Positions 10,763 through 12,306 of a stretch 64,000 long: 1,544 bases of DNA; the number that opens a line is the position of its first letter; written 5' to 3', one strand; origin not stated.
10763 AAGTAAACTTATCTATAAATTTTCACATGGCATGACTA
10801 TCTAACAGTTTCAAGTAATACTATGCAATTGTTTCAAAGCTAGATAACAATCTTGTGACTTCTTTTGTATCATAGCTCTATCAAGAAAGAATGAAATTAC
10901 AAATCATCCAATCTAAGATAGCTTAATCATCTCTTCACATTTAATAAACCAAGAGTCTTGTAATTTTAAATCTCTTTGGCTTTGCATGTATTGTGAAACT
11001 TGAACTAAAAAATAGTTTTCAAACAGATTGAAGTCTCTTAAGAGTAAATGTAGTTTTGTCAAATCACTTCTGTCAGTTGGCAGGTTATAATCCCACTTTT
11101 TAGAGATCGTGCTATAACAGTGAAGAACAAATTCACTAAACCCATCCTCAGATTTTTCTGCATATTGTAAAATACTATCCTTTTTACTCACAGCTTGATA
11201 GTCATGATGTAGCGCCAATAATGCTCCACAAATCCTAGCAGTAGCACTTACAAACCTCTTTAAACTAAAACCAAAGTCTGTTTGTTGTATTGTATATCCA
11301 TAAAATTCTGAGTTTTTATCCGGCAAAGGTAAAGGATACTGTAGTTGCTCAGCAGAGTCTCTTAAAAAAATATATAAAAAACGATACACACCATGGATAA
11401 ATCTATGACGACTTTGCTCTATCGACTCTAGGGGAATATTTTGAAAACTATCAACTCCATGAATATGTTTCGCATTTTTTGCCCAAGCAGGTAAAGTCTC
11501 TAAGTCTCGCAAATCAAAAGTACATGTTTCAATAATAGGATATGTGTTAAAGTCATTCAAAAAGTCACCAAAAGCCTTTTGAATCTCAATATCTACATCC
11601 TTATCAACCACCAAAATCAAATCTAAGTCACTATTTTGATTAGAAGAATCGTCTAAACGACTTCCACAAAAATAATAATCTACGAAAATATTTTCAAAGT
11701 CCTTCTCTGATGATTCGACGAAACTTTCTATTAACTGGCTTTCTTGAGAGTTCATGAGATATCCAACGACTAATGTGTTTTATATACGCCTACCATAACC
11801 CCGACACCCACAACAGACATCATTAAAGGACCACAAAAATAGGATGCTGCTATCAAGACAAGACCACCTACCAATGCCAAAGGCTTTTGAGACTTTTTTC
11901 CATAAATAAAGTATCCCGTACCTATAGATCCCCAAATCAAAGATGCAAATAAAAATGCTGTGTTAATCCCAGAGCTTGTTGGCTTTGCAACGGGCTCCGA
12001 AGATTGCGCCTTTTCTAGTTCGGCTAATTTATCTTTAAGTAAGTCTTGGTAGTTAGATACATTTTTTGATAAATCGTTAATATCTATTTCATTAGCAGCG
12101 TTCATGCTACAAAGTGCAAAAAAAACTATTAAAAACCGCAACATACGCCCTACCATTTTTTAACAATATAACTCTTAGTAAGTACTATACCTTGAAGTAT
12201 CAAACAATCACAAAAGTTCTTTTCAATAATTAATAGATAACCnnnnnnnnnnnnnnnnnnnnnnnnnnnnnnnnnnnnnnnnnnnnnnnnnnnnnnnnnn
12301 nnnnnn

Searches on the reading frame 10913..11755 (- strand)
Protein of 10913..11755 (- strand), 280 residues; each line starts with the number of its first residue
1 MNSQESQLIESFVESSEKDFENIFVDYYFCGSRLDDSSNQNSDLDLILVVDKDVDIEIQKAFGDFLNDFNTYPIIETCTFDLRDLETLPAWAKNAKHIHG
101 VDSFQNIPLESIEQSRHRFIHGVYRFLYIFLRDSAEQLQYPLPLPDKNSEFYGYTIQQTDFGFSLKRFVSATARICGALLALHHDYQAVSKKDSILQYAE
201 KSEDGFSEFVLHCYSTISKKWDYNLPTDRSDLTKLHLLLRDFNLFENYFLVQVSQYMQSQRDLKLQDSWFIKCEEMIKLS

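Call 3: search_protein_families(library=pfam, proteins=[window:10913-11755:-], max_evalue=0.1)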
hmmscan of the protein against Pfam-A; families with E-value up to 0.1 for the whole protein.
window:10913-11755:- (280 aa): 1 family
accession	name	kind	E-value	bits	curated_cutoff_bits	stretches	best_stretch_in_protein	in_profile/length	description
PF18765.7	Polbeta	-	0.061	13.9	26.9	0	29-58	18-47/93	Polymerase beta, Nucleotidyltransferase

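Call 4: search_protein_families(library=padloc, proteins=[window:10913-11755:-], max_evalue=0.1)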
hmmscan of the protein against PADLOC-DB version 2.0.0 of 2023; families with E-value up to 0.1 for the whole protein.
window:10913-11755:- (280 aa): 1 family
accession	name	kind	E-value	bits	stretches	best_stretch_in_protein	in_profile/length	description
PDLC04903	PDC-S09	-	0.011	14.1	1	2-57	4-61/108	-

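Call 5: search_protein_families(library=ncbifam, proteins=[window:10913-11755:-], max_evalue=0.1)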
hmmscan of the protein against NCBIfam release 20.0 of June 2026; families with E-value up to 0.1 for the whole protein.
window:10913-11755:- (280 aa): 1 family
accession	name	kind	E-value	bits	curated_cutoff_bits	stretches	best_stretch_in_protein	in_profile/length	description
NF012212.1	ANT_9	subfamily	0.021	14.1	340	1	14-60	11-57/249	aminoglycoside nucleotidyltransferase ANT(9)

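Call 14: search_solved_structures(query=window:10913-11755:-, max_evalue=1, show_alignments=2)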
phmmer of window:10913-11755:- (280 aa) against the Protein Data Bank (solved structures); distinct sequences matched with E-value up to 1: 1.
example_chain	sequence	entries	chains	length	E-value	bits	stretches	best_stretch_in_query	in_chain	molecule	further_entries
8d0o_A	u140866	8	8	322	0.00074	22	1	52-191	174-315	4-galactosyl-N-acetylglucosaminide 3-alpha-L-fucosyltransferase 9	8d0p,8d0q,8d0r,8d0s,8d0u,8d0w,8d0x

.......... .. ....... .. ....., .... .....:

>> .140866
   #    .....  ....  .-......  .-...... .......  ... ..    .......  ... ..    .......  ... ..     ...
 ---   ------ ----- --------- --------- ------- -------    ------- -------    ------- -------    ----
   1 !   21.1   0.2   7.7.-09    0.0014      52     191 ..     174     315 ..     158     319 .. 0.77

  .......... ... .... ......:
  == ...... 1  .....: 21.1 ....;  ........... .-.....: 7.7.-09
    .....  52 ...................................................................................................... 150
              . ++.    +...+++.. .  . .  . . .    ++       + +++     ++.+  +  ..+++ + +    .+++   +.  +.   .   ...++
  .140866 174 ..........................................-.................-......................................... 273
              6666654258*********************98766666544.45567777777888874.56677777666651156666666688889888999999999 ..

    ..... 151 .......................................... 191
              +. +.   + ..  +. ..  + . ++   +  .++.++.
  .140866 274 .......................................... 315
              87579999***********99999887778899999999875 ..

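Call 15: find_homologous_proteins(query=window:10913-11755:-)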
Query window:10913-11755:- (280 aa): 4 proteins with E <= 0.001 among 467 candidates.
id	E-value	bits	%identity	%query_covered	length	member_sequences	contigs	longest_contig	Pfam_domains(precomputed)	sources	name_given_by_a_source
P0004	3.4e-185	631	100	100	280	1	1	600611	-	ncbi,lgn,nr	ncbi:MAG: hypothetical protein KC646_01015 [Candidatus Cloacimonetes bacterium]|nr:hypothetical prot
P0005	1.3e-141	489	76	100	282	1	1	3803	-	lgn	-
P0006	1.4e-106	374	61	100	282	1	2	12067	-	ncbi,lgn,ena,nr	ncbi:MAG: hypothetical protein COB02_18500 [Candidatus Cloacimonadota bacterium]|nr:MAG: hypothetica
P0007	1.8e-99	350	61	90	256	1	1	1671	-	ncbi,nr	ncbi:hypothetical protein MJH12_18295, partial [bacterium]|nr:hypothetical protein [bacterium]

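Call 16: find_encoding_contigs(protein=P0006, flank=8000, max_places=3)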
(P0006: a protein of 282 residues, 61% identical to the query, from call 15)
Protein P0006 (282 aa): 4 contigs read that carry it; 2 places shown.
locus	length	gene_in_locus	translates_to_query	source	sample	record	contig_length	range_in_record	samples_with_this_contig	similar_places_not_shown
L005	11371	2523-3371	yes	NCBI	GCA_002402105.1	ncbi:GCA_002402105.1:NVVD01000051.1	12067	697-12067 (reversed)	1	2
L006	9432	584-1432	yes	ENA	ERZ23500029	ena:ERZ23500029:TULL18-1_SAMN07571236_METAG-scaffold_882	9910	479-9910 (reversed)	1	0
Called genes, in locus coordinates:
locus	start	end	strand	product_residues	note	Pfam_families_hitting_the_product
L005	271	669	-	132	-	-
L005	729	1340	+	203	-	PF13532:2OG-FeII_Oxy_2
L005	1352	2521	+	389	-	PF24681:Kelch_KLHDC2_KLHL20_DRC7, PF25210:Kelch_FKB95 (weak), PF07646:Kelch_2, PF13415:Beta-prop_FBX42, PF24681:Kelch_KLHDC2_KLHL20_DRC7, PF24996:NANM (weak), PF24981:Beta-prop_ATRN-LZTR1, PF13415:Beta-prop_FBX42, +4 more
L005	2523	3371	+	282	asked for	-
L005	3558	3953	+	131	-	PF00072:Response_reg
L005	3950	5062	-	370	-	-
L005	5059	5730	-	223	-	PF02463:SMC_N (weak), PF00005:ABC_tran, PF13304:AAA_21 (weak)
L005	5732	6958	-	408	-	PF02687:FtsX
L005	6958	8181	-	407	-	PF12704:MacB_PCD, PF02687:FtsX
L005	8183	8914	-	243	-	PF17131:TP_0789-like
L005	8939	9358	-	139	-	PF00903:Glyoxalase, PF13669:Glyoxalase_4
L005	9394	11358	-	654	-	-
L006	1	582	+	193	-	?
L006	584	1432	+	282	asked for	-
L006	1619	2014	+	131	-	PF00072:Response_reg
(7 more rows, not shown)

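Call 17: find_encoding_contigs(protein=P0005, flank=8000, max_places=3)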
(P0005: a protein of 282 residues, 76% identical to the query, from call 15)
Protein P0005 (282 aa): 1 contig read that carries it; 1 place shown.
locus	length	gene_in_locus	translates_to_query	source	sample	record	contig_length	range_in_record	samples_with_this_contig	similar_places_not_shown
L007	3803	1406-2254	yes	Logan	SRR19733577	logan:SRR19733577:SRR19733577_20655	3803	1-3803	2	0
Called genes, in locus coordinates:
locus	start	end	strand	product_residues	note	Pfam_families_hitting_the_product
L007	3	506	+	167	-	?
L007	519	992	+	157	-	-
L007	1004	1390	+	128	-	-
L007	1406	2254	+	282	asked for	-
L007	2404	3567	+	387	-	PF00144:Beta-lactamase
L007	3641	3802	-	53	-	?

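Call 18: find_encoding_contigs(protein=P0007, flank=8000, max_places=3)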
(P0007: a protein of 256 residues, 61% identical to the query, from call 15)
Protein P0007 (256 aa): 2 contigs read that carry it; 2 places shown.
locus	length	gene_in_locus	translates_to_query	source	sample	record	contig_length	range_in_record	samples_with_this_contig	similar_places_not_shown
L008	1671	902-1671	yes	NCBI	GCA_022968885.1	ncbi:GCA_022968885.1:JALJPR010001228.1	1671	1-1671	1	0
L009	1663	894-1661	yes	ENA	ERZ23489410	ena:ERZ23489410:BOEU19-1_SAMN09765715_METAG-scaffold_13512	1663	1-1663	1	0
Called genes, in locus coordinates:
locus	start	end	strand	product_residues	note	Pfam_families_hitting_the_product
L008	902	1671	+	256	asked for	?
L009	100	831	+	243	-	PF00230:MIP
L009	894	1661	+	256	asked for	?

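Call 36: predict_structure(protein=window:10913-11755:-)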
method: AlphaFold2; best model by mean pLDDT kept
length: 280 residues; sequences in the alignment: 1
mean_pLDDT: 36.5   pTM: 0.26
mean pLDDT of the five models: 36.5, 34.2, 33.2, 33.1, 31.7
residues with pLDDT >= 90: 0; 70-90: 0; 50-70: 15; < 50: 265
segments of 3 or more residues with pLDDT < 50: 1-47, 53-76, 92-280
pLDDT, mean of each block of 10 residues (from residue 1): 32 29 34 40 45 46 44 47 52 41 30 31 37 32 30 26 34 39 33 38 42 43 36 35 31 29 34 32
secondary structure, 60 per line:
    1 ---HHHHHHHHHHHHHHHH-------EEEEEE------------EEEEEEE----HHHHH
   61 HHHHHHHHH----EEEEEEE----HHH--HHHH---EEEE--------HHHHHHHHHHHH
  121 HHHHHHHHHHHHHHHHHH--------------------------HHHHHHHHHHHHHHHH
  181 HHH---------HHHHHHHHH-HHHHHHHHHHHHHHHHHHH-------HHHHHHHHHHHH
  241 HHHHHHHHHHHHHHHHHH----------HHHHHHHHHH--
elements in order: H4-19 E27-32 E45-51 H56-69 E74-80 H90-93 E97-100 H109-138 H165-183 H193-201 H203-221 H229-258 H269-278

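Call 38: search_protein_families(library=pfam, proteins=[L007:519-992:+], max_evalue=0.01)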
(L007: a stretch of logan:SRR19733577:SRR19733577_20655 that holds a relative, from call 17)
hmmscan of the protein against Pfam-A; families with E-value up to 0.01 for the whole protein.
L007:519-992:+ (157 aa): 1 family
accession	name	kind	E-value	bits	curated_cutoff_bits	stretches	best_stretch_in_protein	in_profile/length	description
PF01230.28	HIT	-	0.0041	18.2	21.5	1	41-107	26-97/98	HIT domain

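Call 44: search_solved_structures(query=A3, max_evalue=10, show_alignments=3)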
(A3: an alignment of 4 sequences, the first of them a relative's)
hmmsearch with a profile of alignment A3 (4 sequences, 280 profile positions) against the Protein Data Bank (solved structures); distinct sequences matched with E-value up to 10: 0.

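Call 45: search_protein_families(library=pfam, alignment_id=A3, max_evalue=10)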
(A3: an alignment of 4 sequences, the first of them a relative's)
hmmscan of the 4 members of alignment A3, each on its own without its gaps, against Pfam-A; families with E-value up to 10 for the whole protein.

A. member 1, P0004 (280 aa): 1 family
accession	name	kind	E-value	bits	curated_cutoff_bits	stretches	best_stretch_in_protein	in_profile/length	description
PF18765.7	Polbeta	-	0.061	13.9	26.9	1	29-58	18-47/93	Polymerase beta, Nucleotidyltransferase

B. families by the number of members that match (of 4 scanned): 5 families
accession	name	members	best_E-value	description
PF18765.7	Polbeta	4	0.0028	Polymerase beta, Nucleotidyltransferase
PF22600.2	MTPAP-like_central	2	0.013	Poly(A) RNA polymerase, mitochondrial-like, central palm domain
PF18172.6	LepB_GAP_N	1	0.019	LepB GAP domain N-terminal subdomain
PF21395.2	Arc_capsid_dom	1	0.045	Activity-regulated cytoskeleton-associated protein, capsid domain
PF01909.29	NTP_transf_2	1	0.047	Nucleotidyltransferase domain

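Call 56: search_protein_families(library=phrogs, proteins=[window:10913-11755:-], max_evalue=0.01)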
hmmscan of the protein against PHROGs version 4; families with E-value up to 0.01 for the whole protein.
window:10913-11755:- (280 aa): 0 families

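Call 92: search_dna_similar(query=window:10913-11755:-, collection=plasmids, mode=protein, max_evalue=1, max_rows=10)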
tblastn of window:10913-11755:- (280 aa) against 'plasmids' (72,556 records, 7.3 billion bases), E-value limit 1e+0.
No match.

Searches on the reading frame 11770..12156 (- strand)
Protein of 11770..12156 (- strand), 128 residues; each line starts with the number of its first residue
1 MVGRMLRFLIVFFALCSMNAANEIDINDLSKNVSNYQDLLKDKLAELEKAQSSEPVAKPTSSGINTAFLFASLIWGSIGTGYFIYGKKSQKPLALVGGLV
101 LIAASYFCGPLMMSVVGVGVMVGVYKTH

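Call 3: search_protein_families(library=pfam, proteins=[window:11770-12156:-], max_evalue=0.1)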
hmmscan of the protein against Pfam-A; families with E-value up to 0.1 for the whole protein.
window:11770-12156:- (128 aa): 0 families

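Call 4: search_protein_families(library=padloc, proteins=[window:11770-12156:-], max_evalue=0.1)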
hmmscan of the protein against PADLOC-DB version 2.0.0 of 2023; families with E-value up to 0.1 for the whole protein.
window:11770-12156:- (128 aa): 0 families

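Call 5: search_protein_families(library=ncbifam, proteins=[window:11770-12156:-], max_evalue=0.1)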
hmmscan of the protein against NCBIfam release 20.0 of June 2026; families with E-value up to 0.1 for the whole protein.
window:11770-12156:- (128 aa): 0 families

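Call 24: find_homologous_proteins(query=window:11770-12156:-)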
Query window:11770-12156:- (128 aa): 24 proteins with E <= 0.001 among 43 candidates.
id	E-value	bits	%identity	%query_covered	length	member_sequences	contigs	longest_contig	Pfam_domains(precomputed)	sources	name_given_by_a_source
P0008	2.8e-73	261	99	96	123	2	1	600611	-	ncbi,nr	ncbi:MAG: hypothetical protein KC646_01020 [Candidatus Cloacimonetes bacterium]|nr:hypothetical prot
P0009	1.4e-62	227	80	100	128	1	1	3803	-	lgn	-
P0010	6.6e-49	183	67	97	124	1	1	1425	-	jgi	jgi:hypothetical protein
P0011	1.3e-34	137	51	97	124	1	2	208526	-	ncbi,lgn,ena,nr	ncbi:MAG: hypothetical protein COB02_06195 [Candidatus Cloacimonadota bacterium]|nr:MAG: hypothetica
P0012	7.3e-30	121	50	97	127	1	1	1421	-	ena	-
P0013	4.8e-15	73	61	48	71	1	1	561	-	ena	-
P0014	5.0e-15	73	56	54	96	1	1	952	-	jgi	jgi:hypothetical protein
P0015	6.0e-15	73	65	48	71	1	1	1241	-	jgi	jgi:hypothetical protein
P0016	1.6e-14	72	62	48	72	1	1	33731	-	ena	-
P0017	1.9e-14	71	58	48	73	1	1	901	-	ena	-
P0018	2.8e-14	71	60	48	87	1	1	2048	-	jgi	jgi:hypothetical protein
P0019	2.9e-14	71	60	48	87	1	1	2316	-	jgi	jgi:hypothetical protein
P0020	4.4e-14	70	60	48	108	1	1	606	-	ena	-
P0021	6.5e-14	70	60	48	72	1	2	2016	-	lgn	-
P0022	2.1e-13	68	61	48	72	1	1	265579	-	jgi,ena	jgi:hypothetical protein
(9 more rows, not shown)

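Call 26: find_encoding_contigs(protein=P0022, flank=5000, max_places=2)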
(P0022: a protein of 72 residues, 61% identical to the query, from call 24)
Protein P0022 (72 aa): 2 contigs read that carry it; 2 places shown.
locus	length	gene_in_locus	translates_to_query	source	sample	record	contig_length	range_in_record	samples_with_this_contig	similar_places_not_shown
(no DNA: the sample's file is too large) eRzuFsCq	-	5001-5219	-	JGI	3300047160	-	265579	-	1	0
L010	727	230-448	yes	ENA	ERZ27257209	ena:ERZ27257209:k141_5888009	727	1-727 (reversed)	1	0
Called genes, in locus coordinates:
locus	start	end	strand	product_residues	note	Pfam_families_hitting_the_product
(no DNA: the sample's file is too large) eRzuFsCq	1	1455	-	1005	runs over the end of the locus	PF25470:DUF7901, PF23237:HYR_4C (faint), PF02494:HYR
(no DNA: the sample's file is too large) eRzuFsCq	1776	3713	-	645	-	PF00005:ABC_tran, PF02463:SMC_N (faint), PF13555:AAA_29 (faint), PF13304:AAA_21 (faint), PF13401:AAA_22 (faint), PF12848:ABC_tran_Xtn, PF00005:ABC_tran, PF16326:ABC_tran_CTD, +1 more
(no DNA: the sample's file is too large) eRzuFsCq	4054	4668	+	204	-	PF07883:Cupin_2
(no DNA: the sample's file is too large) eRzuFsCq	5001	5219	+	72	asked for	-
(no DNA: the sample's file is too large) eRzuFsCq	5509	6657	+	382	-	PF01510:Amidase_2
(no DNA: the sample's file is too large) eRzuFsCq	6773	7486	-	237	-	PF04542:Sigma70_r2 (weak)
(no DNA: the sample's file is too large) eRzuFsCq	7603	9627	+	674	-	PF01839:FG-GAP (faint), PF13517:FG-GAP_3, PF07593:UnbV_ASPIC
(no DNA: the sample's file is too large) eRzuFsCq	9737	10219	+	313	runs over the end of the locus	PF13306:LRR_5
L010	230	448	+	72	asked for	-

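Call 27: find_encoding_contigs(protein=P0016, flank=5000, max_places=2)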
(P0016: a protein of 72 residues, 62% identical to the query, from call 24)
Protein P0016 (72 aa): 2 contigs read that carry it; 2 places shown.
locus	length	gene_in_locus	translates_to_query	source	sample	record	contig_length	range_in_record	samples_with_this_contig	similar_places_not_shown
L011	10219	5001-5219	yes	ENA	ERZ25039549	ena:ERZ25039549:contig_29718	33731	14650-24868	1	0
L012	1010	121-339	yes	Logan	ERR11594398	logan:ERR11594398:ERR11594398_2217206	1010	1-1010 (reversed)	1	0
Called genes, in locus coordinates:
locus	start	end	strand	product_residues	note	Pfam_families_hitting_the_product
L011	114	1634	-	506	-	PF07995:GSDH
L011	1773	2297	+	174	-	PF00210:Ferritin, PF02915:Rubrerythrin (weak)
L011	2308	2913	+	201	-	PF02075:RuvC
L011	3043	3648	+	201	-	PF01330:RuvA_N, PF00633:HHH (faint), PF14520:HHH_5, PF07499:RuvA_C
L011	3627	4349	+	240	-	PF04028:DUF374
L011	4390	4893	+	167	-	-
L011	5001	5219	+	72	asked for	-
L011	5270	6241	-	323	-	PF13709:DUF4159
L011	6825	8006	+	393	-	PF01408:GFO_IDH_MocA, PF02894:GFO_IDH_MocA_C, PF22725:GFO_IDH_MocA_C3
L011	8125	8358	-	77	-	-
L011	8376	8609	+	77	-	-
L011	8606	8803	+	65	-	PF01165:Ribosomal_S21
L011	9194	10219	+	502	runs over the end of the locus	PF00474:SSF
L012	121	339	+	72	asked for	-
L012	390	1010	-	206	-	?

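Call 56: search_protein_families(library=phrogs, proteins=[window:11770-12156:-], max_evalue=0.01)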
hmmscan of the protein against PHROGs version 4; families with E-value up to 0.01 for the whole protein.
window:11770-12156:- (128 aa): 0 families

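Call 81: search_protein_families(library=pfam, proteins=[P0022], max_evalue=5)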
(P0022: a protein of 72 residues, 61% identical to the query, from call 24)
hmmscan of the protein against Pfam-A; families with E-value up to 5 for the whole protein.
P0022 (72 aa): 1 family
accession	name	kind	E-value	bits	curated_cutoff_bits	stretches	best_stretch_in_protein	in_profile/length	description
PF11833.13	CPP1-like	-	0.37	10.8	28.4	1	11-55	121-164/196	Protein CHAPERONE-LIKE PROTEIN OF POR1-like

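Call 96: find_encoding_contigs(protein=P0012, flank=3000, max_places=3)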
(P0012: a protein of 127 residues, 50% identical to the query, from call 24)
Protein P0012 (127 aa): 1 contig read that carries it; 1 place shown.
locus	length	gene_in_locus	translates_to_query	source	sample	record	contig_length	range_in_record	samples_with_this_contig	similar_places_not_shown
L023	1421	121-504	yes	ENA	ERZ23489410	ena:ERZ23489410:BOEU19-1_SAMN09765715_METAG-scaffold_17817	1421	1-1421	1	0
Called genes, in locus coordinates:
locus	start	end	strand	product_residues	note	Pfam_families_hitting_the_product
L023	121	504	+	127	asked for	-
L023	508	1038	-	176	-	PF13521:AAA_28 (weak)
